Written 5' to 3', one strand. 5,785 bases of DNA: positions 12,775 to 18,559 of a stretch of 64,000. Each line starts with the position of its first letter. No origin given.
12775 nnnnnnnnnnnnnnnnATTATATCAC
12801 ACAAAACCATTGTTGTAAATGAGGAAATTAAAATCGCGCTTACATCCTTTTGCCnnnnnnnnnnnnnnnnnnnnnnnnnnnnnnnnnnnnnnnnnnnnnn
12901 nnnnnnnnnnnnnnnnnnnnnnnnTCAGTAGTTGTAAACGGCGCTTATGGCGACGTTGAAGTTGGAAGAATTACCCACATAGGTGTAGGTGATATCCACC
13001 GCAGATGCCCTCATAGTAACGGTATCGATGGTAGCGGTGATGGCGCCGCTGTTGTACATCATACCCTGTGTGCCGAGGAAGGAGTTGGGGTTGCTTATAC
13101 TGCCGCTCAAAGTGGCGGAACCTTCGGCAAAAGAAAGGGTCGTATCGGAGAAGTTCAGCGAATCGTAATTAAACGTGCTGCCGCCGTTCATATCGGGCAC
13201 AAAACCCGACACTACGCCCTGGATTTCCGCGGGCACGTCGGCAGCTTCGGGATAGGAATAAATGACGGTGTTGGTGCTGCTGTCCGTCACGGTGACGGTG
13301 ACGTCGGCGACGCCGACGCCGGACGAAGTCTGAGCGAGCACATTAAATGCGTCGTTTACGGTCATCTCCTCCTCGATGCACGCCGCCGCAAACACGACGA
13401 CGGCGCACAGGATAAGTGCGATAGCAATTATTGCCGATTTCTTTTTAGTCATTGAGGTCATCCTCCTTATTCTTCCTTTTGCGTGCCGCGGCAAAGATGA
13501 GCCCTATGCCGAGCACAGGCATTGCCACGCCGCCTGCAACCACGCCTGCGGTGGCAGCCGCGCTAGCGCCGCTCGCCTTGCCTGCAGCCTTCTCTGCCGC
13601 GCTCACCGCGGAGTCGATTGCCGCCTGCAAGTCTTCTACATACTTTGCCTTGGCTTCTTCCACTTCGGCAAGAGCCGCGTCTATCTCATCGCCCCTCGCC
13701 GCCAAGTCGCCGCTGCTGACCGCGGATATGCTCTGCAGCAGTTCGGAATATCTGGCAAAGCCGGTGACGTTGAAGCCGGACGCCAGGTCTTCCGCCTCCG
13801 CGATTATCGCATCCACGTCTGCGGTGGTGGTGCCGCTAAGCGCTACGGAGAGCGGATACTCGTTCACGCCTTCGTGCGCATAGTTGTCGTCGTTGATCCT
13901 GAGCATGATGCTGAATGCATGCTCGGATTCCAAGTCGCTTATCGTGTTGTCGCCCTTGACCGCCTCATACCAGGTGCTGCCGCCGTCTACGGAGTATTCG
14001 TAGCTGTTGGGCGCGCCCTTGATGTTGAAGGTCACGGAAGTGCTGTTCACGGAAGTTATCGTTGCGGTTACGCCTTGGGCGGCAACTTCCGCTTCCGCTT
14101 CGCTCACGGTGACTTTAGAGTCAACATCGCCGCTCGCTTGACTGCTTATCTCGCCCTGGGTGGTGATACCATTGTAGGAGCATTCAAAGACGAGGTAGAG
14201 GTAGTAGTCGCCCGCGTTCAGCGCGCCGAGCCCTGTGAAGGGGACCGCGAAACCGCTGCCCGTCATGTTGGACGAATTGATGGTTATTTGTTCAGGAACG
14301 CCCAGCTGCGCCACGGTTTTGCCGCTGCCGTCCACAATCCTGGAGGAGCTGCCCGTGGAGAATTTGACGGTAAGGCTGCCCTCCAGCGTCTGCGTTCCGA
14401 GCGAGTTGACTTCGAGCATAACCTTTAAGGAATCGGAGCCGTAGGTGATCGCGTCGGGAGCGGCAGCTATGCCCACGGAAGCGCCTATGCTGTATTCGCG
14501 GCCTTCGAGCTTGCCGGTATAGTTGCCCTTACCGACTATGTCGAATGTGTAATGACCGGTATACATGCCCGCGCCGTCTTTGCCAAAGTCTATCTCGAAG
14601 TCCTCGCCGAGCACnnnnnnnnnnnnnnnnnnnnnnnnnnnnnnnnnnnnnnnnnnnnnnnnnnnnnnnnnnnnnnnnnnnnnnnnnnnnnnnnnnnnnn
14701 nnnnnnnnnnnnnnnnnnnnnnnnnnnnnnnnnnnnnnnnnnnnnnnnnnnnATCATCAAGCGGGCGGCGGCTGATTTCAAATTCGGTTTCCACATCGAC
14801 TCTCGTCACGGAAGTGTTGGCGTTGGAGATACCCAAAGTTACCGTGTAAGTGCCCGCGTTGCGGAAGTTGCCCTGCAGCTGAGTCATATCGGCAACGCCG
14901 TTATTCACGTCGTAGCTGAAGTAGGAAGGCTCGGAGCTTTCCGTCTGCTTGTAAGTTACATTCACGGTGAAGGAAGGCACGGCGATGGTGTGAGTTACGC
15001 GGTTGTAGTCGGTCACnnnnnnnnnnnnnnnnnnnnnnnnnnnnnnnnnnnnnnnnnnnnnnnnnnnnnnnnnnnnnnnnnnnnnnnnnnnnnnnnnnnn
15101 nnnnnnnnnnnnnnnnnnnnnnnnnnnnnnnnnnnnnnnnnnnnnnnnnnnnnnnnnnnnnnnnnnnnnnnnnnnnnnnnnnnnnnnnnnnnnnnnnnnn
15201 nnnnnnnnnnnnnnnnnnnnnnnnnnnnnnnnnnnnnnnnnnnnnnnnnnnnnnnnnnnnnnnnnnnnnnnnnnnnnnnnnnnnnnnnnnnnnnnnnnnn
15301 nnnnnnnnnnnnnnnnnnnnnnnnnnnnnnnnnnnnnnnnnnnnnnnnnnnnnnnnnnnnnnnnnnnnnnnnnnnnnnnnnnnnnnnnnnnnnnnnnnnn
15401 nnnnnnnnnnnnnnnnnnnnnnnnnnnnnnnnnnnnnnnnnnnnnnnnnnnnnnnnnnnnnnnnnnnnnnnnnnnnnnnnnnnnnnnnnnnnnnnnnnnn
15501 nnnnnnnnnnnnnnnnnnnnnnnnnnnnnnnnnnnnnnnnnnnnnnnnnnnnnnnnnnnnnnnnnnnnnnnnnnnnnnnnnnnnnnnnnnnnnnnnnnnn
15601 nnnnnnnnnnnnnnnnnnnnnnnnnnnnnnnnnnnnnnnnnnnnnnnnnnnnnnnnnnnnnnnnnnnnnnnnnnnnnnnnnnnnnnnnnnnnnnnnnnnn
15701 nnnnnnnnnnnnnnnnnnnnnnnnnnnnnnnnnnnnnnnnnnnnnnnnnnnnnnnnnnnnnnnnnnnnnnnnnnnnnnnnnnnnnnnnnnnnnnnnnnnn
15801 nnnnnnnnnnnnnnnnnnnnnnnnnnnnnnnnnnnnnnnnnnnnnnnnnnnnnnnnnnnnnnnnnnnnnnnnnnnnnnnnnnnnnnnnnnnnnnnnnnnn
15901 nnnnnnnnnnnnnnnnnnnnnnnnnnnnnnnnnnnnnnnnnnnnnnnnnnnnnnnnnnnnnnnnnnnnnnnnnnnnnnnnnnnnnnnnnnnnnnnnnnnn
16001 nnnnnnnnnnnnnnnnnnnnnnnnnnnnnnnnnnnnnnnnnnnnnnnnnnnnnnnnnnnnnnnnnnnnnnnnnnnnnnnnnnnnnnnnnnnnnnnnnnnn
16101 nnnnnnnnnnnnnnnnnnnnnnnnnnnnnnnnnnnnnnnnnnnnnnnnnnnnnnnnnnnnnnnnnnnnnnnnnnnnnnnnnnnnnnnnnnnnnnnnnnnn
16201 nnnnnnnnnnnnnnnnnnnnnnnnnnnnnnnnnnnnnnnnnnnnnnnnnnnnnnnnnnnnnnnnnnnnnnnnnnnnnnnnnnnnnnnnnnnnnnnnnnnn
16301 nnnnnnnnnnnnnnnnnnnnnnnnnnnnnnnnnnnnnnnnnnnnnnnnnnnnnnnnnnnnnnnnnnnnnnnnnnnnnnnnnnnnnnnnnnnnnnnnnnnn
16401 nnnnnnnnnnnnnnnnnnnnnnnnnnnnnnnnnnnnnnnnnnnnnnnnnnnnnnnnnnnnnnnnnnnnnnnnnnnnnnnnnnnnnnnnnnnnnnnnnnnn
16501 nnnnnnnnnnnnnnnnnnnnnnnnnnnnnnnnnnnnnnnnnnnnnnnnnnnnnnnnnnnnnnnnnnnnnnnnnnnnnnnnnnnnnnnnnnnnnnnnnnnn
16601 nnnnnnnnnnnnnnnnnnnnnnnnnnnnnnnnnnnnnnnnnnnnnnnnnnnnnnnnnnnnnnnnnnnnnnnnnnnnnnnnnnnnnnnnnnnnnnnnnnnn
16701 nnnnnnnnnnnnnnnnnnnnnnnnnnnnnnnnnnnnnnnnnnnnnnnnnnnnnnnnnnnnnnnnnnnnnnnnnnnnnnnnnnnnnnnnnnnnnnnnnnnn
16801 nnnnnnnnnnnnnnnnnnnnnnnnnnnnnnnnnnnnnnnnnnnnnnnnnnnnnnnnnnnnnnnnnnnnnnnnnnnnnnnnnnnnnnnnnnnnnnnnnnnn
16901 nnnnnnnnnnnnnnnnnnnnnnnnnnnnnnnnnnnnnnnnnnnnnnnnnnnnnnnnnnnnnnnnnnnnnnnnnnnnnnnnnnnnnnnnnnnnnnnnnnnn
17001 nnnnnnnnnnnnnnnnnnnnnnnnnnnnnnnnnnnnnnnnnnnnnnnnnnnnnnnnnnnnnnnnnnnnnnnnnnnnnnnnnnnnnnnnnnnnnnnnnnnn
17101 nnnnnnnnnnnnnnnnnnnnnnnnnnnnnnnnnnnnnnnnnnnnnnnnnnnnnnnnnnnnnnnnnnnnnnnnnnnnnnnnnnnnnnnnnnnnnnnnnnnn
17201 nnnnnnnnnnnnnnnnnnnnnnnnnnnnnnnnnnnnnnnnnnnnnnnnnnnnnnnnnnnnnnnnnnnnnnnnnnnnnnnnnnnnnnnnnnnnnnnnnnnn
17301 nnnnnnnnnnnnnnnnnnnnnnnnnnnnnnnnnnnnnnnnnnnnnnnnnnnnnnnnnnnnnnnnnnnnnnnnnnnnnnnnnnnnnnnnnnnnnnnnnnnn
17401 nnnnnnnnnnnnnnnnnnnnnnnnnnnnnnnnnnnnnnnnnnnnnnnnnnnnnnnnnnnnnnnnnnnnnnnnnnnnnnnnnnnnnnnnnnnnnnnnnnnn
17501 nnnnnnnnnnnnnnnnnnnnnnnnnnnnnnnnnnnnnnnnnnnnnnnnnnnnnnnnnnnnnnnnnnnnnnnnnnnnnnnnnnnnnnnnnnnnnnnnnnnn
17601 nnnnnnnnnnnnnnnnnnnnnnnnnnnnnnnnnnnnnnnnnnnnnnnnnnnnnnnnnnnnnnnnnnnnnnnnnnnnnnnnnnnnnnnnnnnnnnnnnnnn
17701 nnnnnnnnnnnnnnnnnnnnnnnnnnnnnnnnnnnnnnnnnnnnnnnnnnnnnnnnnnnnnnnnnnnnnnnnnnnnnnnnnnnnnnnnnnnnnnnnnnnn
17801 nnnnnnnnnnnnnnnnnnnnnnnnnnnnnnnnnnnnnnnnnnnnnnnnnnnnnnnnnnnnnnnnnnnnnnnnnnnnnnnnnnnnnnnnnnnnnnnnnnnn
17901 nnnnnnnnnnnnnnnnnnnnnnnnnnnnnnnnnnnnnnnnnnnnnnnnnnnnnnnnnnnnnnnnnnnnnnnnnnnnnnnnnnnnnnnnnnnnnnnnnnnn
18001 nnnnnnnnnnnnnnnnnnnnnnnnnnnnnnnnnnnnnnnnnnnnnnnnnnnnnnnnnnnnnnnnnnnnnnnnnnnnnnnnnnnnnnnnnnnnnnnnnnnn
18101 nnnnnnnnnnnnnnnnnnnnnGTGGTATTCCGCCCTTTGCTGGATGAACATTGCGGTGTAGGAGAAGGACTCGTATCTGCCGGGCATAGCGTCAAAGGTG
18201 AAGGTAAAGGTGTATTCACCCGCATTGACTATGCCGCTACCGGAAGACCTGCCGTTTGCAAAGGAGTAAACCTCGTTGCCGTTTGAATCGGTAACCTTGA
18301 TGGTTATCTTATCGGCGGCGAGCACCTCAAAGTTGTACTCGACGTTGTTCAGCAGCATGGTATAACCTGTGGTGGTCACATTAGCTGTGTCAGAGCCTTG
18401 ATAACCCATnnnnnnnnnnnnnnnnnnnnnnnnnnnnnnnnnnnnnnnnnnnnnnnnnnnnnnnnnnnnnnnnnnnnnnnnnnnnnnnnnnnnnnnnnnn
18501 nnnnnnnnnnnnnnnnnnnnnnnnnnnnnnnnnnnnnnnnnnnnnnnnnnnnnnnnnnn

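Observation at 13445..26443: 4,332-aa adhesin anchored at both ends, with a GLUG-like head and about 35-40 MBG/YGX-like repeats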

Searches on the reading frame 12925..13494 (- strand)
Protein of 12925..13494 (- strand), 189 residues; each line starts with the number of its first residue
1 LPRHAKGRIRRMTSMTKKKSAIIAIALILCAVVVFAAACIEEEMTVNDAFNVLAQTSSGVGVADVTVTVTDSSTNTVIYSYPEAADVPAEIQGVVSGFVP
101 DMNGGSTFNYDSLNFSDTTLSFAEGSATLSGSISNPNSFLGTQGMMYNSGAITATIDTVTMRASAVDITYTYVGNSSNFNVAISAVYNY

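Call 7: search_protein_families(library=pfam, proteins=[window:12925-13494:-], max_evalue=0.001)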
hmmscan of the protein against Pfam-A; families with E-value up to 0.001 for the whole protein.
window:12925-13494:- (189 aa): 0 families

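Call 71: search_protein_families(library=pfam, proteins=[window:12925-13455:-], max_evalue=0.01)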
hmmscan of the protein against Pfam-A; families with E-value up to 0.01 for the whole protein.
window:12925-13455:- (176 aa): 0 families

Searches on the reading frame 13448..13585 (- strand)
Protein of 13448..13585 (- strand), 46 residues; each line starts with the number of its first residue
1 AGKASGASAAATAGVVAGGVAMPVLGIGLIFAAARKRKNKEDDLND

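Call 77: find_related_loci(query=A6, collection=metagenome_contigs, flank=3000)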
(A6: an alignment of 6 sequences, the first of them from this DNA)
Query A6 (46 aa) in metagenome_contigs; peptide patterns used: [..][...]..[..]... (x = any residue, [..] = any of these).
600 stretches matched a pattern (row limit reached: there are more); 4 encode a relative of the query (tblastn E <= 1e-3); 4 distinct loci.
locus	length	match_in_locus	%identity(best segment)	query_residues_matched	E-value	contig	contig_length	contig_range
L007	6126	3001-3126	88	5-46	1e-21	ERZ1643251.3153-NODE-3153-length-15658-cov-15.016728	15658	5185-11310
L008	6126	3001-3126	88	5-46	2e-21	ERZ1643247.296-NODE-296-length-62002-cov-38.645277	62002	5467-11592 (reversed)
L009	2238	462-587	88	5-46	2e-21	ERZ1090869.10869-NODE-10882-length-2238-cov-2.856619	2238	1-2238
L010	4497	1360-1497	70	1-46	5e-15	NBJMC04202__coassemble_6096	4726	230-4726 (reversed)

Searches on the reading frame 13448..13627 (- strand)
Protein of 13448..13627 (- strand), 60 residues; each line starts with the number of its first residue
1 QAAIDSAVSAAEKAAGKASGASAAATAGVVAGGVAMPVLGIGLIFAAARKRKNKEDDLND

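Call 21: search_protein_families(library=ncbifam, proteins=[window:13448-13627:-], max_evalue=10)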
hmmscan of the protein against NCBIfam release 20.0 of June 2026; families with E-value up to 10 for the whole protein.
window:13448-13627:- (60 aa): 1 family
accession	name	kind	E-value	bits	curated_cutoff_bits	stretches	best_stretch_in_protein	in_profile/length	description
TIGR00796.1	livcs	equivalog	0.11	11.5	243.4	1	14-47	19-53/405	branched-chain amino acid transport system II carrier protein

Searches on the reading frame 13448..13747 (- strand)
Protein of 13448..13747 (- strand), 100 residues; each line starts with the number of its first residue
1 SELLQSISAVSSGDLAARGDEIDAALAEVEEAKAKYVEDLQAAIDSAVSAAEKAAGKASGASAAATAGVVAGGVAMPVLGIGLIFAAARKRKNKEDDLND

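Call 21: search_protein_families(library=ncbifam, proteins=[window:13448-13747:-], max_evalue=10)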
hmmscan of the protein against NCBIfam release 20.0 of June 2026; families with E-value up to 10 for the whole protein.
window:13448-13747:- (100 aa): 3 families
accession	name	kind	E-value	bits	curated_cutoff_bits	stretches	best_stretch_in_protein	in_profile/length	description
NF052504.1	sll1863_fam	domain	0.0092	16.2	35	1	14-58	44-88/93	sll1863 family stress response protein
NF046118.1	T4SS_BAB2_0123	subfamily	0.086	13.1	100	1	20-64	82-125/145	BAB2_0123 family type IV secretion system effector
NF040598.1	Ala_zip_lipo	subfamily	0.44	11.1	43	1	19-67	21-68/90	Lpp/OprI family alanine-zipper lipoprotein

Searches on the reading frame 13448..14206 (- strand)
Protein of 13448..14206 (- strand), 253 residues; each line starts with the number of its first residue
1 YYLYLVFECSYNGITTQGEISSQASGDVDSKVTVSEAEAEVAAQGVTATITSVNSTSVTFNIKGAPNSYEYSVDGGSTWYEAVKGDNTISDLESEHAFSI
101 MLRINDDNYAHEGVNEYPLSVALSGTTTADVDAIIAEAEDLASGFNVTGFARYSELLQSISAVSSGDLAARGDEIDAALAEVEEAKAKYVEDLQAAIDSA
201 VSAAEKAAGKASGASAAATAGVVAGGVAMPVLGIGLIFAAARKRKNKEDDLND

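Call 20: search_protein_families(library=pfam, proteins=[window:13448-14143:-], max_evalue=1)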
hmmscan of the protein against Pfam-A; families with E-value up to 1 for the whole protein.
window:13448-14143:- (232 aa): 6 families
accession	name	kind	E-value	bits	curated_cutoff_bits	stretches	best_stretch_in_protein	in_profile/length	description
PF09976.15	TPR_21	-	0.0071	16.5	25.5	1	106-187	51-129/193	Tetratricopeptide repeat-like domain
PF07464.16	ApoLp-III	-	0.026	15.1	36.3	1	148-200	68-120/146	Apolipophorin-III precursor (apoLp-III)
PF15971.10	Mannosyl_trans4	-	0.087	13.1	33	1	184-219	106-141/163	DolP-mannose mannosyltransferase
PF08522.16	BT_3987-like_N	-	0.11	13.6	25.9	1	87-136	20-69/120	BT_3987-like, N-terminal domain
PF00672.30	HAMP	-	0.22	12.3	25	0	134-156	12-39/53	HAMP domain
PF08846.15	DUF1816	-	0.32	11.5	27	0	159-174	30-45/65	Domain of unknown function (DUF1816)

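Call 34: find_homologous_proteins(query=window:13448-14206:-, max_evalue=0.001)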
Query window:13448-14206:- (253 aa): 5 proteins with E <= 0.001 among 8000 candidates.
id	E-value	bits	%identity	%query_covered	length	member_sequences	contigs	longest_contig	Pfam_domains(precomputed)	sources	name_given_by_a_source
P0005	1.9e-100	353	71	100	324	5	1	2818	-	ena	-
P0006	5.4e-100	352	71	100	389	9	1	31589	-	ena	-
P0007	1.0e-97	344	70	99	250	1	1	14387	-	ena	-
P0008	1.5e-97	344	71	100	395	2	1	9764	-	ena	-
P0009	6.7e-43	165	61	59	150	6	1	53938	-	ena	-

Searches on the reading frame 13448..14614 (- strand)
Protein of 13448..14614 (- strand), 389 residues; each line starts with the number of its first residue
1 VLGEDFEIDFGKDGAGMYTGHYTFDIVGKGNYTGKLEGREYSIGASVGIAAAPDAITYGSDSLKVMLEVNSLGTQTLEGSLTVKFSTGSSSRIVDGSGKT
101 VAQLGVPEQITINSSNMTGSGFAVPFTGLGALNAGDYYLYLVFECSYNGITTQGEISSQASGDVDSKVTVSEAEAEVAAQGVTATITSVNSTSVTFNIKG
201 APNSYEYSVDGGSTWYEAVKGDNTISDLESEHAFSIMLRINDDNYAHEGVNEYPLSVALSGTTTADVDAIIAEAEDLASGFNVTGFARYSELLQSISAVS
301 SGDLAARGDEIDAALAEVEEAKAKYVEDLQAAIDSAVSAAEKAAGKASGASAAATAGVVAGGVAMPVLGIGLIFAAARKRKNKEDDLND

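Call 79: predict_structure(alignment_id=A5)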
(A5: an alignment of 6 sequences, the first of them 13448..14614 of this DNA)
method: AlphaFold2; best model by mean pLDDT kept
length: 389 residues; sequences in the alignment: 6
mean_pLDDT: 64.0   pTM: 0.41
mean pLDDT of the five models: 64.0, 60.9, 60.8, 60.0, 53.4
residues with pLDDT >= 90: 38; 70-90: 142; 50-70: 90; < 50: 119
segments of 3 or more residues with pLDDT < 50: 1-60, 71-75, 161-170, 346-389
pLDDT, mean of each block of 10 residues (from residue 1): 29 27 28 28 42 43 62 56 71 71 73 75 66 60 66 58 39 65 85 85 79 83 87 85 57 71 88 93 87 88 86 94 90 80 54 34 32 38 37
secondary structure, 60 per line:
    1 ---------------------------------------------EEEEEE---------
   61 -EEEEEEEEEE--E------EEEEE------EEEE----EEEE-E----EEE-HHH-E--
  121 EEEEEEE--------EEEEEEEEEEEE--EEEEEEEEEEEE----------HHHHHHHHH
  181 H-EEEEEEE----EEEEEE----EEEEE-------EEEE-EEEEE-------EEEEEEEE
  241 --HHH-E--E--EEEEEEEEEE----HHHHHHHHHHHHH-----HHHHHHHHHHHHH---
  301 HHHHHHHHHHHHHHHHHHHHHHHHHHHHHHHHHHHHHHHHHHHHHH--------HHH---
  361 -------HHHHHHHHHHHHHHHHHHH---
elements in order: E46-51 E62-71 E81-85 E92-95 E100-103 E110-112 E121-127 E136-147 E150-161 H172-181 E183-189 E194-199 E204-208 E216-219 E221-225 E233-240 E253-262 H267-279 H285-297 H301-346 H368-386

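Call 81: fold_search(model_id=the predicted structure, library=pdb)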
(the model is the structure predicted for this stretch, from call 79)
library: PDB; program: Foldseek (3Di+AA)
matches with E <= 10: 1217; with E <= 0.001: 137
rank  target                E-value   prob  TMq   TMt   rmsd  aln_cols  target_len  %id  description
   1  2w1n                  7.8e-07  1.00  0.18  0.30  16.3       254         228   11  cohesin and fibronectin type-III double module construct from the Clostridium perfringens glycoside hydrolase GH84C (released 2009-02-03)
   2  7y6e_D                1.5e-06  1.00  0.17  0.31  14.6       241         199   13  Crystal structure of sDscam FNIII23 domains, isoform Beta2v6 (released 2023-05-24)
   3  6xay_A                1.9e-06  1.00  0.18  0.23  10.9       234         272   12  Structure of a fragment of human fibronectin containing the 10th, 11th and 12th type III domains (released 2021-06-09)
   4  7y6e_G                3.6e-06  1.00  0.16  0.30  14.9       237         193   14  Crystal structure of sDscam FNIII23 domains, isoform Beta2v6 (released 2023-05-24)
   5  6xay_B                5.3e-06  1.00  0.17  0.22  10.8       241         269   12  Structure of a fragment of human fibronectin containing the 10th, 11th and 12th type III domains (released 2021-06-09)
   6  7y6e_A                5.6e-06  1.00  0.17  0.31  15.3       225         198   13  Crystal structure of sDscam FNIII23 domains, isoform Beta2v6 (released 2023-05-24)
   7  8a1f_B                5.6e-06  1.00  0.17  0.18  13.2       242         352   12  Human PTPRK N-terminal domains MAM-Ig-FN1 (released 2023-03-15)
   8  3lpw_A                7.5e-06  1.00  0.16  0.28  13.7       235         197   14  Crystal structure of the FnIII-tandem A77-A78 from the A-band of titin (released 2010-09-08)
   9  7y6e_E                8.9e-06  1.00  0.16  0.30  14.7       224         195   11  Crystal structure of sDscam FNIII23 domains, isoform Beta2v6 (released 2023-05-24)
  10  7y6e_B                1.0e-05  1.00  0.17  0.31  14.8       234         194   13  Crystal structure of sDscam FNIII23 domains, isoform Beta2v6 (released 2023-05-24)
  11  8a1f_A                1.0e-05  1.00  0.16  0.18  13.7       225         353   12  Human PTPRK N-terminal domains MAM-Ig-FN1 (released 2023-03-15)
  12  7y6e_F                1.2e-05  1.00  0.16  0.31  14.7       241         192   11  Crystal structure of sDscam FNIII23 domains, isoform Beta2v6 (released 2023-05-24)
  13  9a3v_B                1.2e-05  1.00  0.19  0.32  10.3       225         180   15  Predicted model of tissue transglutaminase 2 (TG2) in complex with plasma fibronectin type III modules 14 and 15 (FNII (released 2024-02-02)
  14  3lpw_B                1.2e-05  1.00  0.17  0.29  13.3       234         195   12  Crystal structure of the FnIII-tandem A77-A78 from the A-band of titin (released 2010-09-08)
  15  2os7_C                1.2e-05  1.00  0.19  0.31  17.6       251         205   14  Caf1M periplasmic chaperone tetramer (released 2007-04-17)
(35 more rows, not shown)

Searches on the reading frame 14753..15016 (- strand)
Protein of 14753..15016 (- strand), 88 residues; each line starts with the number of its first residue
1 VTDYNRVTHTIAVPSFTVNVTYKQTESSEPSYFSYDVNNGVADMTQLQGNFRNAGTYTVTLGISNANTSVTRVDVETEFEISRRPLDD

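Call 54: search_protein_families(library=pfam, proteins=[window:14753-15016:-], max_evalue=1)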
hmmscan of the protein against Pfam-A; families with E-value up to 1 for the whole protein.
window:14753-15016:- (88 aa): 6 families
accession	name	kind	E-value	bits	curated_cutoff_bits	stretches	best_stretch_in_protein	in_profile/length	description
PF18981.6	InlK_D3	-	0.0029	18.1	25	1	19-69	8-64/75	Internalin K domain (D3/D4)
PF17883.6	MBG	-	0.014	16.3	23.3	1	4-62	14-67/97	MBG domain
PF18911.6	PKD_4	-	0.014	15.8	27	1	16-71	20-76/85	PKD domain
PF00801.26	PKD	-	0.018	15.5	23.5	1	18-71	17-73/80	PKD domain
PF11148.14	DUF2922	-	0.088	13.2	25.5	1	44-77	1-34/69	Protein of unknown function (DUF2922)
PF18887.5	MBG_3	-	0.11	13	25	0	7-43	19-55/72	MBG domain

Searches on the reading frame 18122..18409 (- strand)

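Call 54: search_protein_families(library=pfam, proteins=[window:18122-18409:-], max_evalue=1)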
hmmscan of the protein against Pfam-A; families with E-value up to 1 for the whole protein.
window:18122-18409:- (96 aa): 9 families
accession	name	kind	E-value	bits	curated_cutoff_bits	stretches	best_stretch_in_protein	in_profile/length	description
PF18705.7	DUF5643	-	0.00056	20.3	34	1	26-75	43-84/115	Family of unknown function (DUF5643)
PF23237.1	HYR_4C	-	0.0035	17.9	27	1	37-85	23-70/73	HYR-like domain with 4 cysteines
PF13860.13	FlgD_ig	-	0.0055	17.1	27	1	31-56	21-46/79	FlgD Ig-like domain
PF01835.25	MG2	-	0.013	16.3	32.8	1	18-80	21-77/96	MG2 domain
PF14524.12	Wzt_C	-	0.071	13.5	30.4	1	35-79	51-99/143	Wzt C-terminal domain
PF01105.29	EMP24_GP25L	-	0.077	13.5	25.9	1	22-71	23-80/182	emp24/gp25L/p24 family/GOLD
PF11589.14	DUF3244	-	0.15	12.5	25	1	20-50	28-57/96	Domain of unknown function (DUF3244)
PF05345.18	He_PIG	-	0.18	12.7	24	0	52-85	58-92/96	Putative Ig domain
PF17957.7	Big_7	-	0.24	12.5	24.1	1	34-76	19-62/70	Bacterial Ig domain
